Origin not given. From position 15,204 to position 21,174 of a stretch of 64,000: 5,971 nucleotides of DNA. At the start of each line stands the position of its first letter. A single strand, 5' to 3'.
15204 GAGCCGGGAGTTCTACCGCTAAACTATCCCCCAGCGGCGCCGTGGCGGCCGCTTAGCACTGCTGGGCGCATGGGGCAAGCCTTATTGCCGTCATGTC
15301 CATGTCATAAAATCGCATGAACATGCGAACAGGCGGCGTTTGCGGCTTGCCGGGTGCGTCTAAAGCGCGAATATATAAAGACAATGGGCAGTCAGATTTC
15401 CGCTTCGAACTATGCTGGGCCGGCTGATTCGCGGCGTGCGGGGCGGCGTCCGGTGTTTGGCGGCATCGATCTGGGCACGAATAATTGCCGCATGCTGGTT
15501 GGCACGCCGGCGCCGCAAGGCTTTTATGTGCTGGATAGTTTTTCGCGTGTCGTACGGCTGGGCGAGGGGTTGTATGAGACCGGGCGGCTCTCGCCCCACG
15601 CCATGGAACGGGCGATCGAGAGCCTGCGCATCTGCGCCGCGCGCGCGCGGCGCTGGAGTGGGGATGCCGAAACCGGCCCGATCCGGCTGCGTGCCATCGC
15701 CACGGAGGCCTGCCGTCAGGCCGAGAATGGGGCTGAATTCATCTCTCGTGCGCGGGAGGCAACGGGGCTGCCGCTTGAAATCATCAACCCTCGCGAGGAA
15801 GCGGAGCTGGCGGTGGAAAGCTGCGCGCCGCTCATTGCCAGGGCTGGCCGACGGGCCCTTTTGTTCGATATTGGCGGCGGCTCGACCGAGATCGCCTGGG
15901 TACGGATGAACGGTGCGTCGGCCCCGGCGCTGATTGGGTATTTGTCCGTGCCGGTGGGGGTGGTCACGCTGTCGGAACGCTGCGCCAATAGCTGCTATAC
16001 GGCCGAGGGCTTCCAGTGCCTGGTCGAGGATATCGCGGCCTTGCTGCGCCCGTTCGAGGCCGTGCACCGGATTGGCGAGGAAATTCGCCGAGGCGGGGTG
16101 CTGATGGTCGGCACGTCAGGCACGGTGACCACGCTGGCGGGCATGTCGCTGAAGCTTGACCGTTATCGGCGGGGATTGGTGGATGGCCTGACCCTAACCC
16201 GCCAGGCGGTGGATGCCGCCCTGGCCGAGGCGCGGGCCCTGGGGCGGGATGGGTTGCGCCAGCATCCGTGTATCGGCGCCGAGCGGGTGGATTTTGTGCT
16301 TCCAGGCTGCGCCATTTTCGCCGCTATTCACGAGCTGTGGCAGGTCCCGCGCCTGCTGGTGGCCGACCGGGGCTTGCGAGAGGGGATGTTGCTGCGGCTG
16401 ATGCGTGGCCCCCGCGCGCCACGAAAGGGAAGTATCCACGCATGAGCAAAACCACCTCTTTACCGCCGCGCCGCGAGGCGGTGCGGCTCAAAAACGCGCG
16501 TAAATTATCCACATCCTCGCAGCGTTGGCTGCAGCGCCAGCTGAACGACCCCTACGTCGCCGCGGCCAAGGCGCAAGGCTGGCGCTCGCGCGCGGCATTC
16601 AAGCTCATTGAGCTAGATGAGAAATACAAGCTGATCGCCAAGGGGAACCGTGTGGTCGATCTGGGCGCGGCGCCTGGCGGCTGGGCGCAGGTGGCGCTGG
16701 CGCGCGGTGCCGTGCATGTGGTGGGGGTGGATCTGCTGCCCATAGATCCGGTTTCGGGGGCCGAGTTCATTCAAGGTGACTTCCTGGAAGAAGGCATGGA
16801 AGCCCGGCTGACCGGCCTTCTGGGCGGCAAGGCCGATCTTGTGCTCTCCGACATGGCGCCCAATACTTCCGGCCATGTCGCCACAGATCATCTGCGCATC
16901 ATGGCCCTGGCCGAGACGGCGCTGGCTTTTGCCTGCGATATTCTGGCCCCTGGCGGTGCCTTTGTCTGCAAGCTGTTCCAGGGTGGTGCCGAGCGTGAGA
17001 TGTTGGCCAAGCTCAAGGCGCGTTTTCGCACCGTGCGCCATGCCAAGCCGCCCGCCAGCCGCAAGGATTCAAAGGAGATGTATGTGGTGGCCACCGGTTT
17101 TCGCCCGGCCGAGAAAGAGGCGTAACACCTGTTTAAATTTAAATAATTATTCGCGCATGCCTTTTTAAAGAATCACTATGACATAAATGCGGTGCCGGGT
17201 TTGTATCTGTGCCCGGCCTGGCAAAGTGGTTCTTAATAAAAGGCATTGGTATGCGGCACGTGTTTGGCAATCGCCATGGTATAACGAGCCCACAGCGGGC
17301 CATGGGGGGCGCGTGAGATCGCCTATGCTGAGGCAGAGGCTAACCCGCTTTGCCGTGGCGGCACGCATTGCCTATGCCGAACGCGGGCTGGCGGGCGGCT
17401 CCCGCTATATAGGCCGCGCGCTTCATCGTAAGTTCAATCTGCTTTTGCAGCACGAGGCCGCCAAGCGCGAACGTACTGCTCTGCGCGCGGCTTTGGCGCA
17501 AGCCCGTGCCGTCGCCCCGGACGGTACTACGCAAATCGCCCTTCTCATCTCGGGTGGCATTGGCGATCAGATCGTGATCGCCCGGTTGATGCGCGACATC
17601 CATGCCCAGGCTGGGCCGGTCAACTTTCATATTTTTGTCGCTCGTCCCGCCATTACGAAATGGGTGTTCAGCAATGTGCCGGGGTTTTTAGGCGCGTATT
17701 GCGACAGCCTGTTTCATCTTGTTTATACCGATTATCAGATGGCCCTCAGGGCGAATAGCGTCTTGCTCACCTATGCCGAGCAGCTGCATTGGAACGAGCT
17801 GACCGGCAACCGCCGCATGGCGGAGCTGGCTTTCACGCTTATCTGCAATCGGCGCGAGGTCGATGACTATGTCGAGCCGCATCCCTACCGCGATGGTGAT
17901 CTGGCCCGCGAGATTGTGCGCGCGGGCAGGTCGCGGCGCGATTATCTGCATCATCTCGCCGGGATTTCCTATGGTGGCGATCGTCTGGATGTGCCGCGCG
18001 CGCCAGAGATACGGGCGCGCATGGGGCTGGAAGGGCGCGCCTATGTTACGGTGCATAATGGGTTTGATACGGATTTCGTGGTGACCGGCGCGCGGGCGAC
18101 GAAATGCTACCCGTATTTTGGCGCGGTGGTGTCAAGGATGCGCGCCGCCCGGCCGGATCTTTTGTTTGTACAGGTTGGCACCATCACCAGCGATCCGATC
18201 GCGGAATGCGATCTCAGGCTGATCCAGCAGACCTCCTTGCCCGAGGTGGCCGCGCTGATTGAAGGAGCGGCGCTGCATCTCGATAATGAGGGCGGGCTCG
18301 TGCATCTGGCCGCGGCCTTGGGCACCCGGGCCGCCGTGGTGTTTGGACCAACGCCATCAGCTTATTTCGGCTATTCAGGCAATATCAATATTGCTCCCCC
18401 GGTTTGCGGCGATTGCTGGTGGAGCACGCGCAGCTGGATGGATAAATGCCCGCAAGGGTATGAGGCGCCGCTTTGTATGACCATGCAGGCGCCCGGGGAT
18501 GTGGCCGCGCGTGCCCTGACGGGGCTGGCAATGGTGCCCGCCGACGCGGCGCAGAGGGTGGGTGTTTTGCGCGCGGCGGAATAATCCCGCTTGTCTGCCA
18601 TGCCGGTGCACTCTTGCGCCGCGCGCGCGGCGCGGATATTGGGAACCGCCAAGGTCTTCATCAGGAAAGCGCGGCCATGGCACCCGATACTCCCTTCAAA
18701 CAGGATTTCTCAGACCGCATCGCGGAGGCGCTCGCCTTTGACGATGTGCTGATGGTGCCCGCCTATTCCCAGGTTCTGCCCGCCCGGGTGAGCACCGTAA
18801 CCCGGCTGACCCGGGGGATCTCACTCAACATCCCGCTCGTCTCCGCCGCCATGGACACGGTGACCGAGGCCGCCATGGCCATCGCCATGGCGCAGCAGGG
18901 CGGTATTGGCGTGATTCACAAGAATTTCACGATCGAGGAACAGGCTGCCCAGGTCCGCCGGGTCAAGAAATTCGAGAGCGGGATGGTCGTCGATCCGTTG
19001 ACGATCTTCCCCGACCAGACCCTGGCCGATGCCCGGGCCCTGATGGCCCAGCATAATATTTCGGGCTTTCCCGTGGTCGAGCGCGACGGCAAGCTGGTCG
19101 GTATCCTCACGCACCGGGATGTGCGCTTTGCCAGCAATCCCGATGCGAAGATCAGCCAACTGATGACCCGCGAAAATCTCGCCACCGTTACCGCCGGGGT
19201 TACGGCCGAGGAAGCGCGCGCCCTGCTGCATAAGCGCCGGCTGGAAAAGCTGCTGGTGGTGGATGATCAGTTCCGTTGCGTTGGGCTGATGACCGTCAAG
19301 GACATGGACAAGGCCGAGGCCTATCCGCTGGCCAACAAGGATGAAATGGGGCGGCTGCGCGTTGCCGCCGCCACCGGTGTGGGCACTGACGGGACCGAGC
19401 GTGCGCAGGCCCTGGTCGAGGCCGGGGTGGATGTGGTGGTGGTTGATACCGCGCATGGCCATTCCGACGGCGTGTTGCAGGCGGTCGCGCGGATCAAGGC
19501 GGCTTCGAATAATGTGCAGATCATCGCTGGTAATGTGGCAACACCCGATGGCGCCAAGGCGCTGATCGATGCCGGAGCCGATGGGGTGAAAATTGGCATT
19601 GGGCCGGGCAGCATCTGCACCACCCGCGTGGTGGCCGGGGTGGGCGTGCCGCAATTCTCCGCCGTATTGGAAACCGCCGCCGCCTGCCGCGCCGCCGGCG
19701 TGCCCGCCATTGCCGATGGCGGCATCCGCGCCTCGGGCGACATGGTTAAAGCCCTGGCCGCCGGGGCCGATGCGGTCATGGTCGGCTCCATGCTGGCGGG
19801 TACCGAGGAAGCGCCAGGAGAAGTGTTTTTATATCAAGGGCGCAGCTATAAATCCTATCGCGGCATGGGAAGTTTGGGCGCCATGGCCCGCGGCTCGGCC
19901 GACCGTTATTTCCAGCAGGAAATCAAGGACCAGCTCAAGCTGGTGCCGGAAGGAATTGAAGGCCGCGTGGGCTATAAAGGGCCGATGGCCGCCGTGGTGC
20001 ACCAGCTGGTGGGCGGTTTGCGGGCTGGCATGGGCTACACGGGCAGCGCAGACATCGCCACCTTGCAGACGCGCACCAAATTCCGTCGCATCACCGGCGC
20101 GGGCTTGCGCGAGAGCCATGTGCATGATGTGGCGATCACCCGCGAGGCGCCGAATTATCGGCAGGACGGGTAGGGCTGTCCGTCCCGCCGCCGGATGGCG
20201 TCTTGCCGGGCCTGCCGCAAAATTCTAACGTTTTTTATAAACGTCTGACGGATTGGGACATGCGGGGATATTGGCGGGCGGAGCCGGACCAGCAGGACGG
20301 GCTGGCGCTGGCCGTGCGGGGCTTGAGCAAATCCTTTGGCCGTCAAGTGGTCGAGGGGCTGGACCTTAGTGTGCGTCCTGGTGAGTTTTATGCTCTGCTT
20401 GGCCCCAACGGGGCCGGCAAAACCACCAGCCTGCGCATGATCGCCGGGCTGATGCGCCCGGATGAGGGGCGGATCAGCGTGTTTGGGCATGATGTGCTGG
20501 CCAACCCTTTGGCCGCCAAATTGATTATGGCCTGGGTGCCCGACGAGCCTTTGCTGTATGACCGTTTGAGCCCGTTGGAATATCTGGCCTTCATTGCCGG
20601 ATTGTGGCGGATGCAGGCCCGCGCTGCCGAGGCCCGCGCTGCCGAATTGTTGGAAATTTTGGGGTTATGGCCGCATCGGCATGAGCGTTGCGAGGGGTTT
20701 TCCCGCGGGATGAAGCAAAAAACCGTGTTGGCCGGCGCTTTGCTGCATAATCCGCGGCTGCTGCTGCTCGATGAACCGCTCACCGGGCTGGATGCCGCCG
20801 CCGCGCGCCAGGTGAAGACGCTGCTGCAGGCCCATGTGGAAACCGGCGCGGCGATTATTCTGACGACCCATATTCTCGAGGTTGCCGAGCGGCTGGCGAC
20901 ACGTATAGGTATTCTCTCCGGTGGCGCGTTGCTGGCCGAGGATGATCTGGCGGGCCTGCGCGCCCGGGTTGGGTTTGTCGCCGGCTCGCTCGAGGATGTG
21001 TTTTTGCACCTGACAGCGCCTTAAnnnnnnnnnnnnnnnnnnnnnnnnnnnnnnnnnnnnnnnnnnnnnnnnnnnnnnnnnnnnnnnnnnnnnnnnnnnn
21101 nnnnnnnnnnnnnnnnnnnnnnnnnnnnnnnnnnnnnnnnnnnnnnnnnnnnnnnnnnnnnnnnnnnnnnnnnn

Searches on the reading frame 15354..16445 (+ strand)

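Call 20: search_protein_families(library=pfam, proteins=[window:15354-16445:+], max_evalue=0.00001)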
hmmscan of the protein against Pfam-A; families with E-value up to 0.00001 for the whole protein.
window:15354-16445:+ (363 aa): 1 family
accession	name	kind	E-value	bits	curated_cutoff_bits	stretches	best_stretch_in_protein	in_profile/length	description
PF02541.22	Ppx-GppA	-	1.8e-39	136.3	27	1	55-350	8-282/285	Ppx/GppA phosphatase family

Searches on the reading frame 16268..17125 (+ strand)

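Call 20: search_protein_families(library=pfam, proteins=[window:16268-17125:+], max_evalue=0.00001)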
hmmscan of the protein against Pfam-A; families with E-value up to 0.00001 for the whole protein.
window:16268-17125:+ (285 aa): 1 family
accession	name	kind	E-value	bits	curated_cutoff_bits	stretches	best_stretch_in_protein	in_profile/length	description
PF01728.25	FtsJ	-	2.6e-60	203.9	24.1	1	105-278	1-181/181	FtsJ-like methyltransferase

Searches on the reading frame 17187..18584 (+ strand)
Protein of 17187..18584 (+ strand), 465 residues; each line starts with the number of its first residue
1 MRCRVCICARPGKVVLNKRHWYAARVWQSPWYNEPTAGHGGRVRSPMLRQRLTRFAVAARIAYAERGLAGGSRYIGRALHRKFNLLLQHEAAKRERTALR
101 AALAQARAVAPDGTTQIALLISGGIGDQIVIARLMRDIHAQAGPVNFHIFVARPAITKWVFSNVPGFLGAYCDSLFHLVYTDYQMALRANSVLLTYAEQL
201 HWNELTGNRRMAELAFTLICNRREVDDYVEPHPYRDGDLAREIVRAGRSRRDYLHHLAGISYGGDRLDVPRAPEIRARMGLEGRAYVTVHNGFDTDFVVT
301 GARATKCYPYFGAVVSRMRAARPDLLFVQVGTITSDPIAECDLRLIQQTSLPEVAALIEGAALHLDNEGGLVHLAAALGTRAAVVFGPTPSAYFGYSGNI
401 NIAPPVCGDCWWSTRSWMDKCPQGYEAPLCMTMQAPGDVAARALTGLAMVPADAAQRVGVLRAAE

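Call 20: search_protein_families(library=pfam, proteins=[window:17187-18584:+], max_evalue=0.00001)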
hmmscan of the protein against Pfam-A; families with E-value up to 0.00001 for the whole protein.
window:17187-18584:+ (465 aa): 1 family
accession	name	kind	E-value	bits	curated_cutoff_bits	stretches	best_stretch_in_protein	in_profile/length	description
PF01075.23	Glyco_transf_9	-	4.2e-08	33.2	22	1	343-395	166-218/247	Glycosyltransferase family 9 (heptosyltransferase)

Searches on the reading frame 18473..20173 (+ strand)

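Call 10: search_protein_families(library=pfam, proteins=[window:18473-20173:+], max_evalue=0.00001)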
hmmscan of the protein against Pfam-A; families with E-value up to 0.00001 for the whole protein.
window:18473-20173:+ (566 aa): 4 families
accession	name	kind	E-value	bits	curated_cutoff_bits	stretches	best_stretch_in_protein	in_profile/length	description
PF00478.31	IMPDH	-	1.6e-160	534.2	25.6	1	86-551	1-345/345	IMP dehydrogenase / GMP reductase domain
PF00571.33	CBS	-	4.1e-23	81.9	24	1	171-220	5-54/57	CBS domain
PF03060.21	NMO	-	1.6e-06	28.2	28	0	405-451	189-235/331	Nitronate monooxygenase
PF01070.24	FMN_dh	-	5.8e-06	26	24.9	1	338-440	210-304/350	FMN-dependent dehydrogenase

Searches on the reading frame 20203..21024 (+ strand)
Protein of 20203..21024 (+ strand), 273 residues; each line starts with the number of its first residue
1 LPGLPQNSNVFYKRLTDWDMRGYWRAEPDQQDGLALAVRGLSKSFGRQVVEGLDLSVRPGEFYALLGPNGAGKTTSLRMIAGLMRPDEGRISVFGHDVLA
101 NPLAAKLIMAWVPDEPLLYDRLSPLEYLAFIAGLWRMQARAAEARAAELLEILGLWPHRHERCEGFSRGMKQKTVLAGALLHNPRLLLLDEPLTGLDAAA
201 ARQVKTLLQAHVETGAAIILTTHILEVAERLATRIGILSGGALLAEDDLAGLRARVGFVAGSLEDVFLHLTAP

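Call 10: search_protein_families(library=pfam, proteins=[window:20203-21024:+], max_evalue=0.00001)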
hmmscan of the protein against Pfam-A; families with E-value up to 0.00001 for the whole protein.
window:20203-21024:+ (273 aa): 2 families
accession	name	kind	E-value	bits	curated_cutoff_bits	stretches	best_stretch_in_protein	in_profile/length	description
PF00005.33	ABC_tran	-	5.4e-28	98.7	25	1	51-193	2-136/137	ABC transporter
PF13304.12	AAA_21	-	8e-11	43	27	1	166-226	238-301/304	AAA domain, putative AbiEii toxin, Type IV TA system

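Call 89: search_protein_families(library=ncbifam, proteins=[window:20203-21024:+], max_evalue=0.00001)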
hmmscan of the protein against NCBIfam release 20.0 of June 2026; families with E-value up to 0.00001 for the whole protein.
window:20203-21024:+ (273 aa): 178 families (the best 25 are shown)
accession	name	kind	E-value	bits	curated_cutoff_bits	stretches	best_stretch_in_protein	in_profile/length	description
TIGR01188.1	drrA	subfamily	3.1e-61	207.3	312.45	1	48-257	7-216/302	daunorubicin resistance ABC transporter, ATP-binding protein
TIGR03522.1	GldA_ABC_ATP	equivalog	2.6e-46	158.5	402.6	1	35-254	2-221/301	gliding motility-associated ABC transporter ATP-binding subunit GldA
NF010059.0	PRK13536.1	equivalog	1.9e-43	148.5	549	1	28-247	36-256/342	nodulation factor ABC transporter ATP-binding protein NodI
TIGR03740.1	galliderm_ABC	subfamily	6.1e-42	143.8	309.75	1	36-248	1-207/223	lantibiotic protection ABC transporter ATP-binding subunit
TIGR03864.1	PQQ_ABC_ATP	hypoth_equivalog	7.7e-42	143.3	302.25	1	35-271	1-236/236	ABC transporter, ATP-binding subunit, PQQ-dependent alcohol dehydrogenase system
NF010060.0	PRK13537.1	equivalog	7e-41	140.1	521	1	35-247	15-228/314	nodulation factor ABC transporter ATP-binding protein NodI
TIGR01288.1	nodI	equivalog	8.1e-41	140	424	1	34-247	3-217/303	nodulation factor ABC transporter ATP-binding protein NodI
NF033858.1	ABC2_perm_RbbA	equivalog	9.6e-38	129.7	1050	1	28-269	259-499/909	ribosome-associated ATPase/putative transporter RbbA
NF010061.0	PRK13538.1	equivalog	2.2e-35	122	195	1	47-224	18-192/211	cytochrome c biogenesis heme-transporting ATPase CcmA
TIGR04406.1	LPS_export_lptB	equivalog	4.6e-35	121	240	1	36-248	2-218/239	LPS export ABC transporter ATP-binding protein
NF040840.2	tungstate_WtpC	equivalog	4.9e-35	121.4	440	1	36-244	2-210/347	tungstate ABC transporter ATP-binding protein WtpC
TIGR01189.1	ccmA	equivalog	6.2e-34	117.4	131.6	1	46-224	12-186/198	heme ABC exporter ATP-binding protein CcmA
TIGR00968.1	3a0106s01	subfamily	6.1e-33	114.3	342.75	1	38-243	3-209/237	sulfate ABC transporter ATP-binding protein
TIGR02315.1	ABC_phnC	equivalog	1.4e-31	109.8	266.1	2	125-244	105-225/243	phosphonate ABC transporter ATP-binding protein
NF006987.0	PRK09452.1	equivalog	1.5e-31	109.5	482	1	34-243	16-226/378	spermidine/putrescine ABC transporter ATP-binding protein PotA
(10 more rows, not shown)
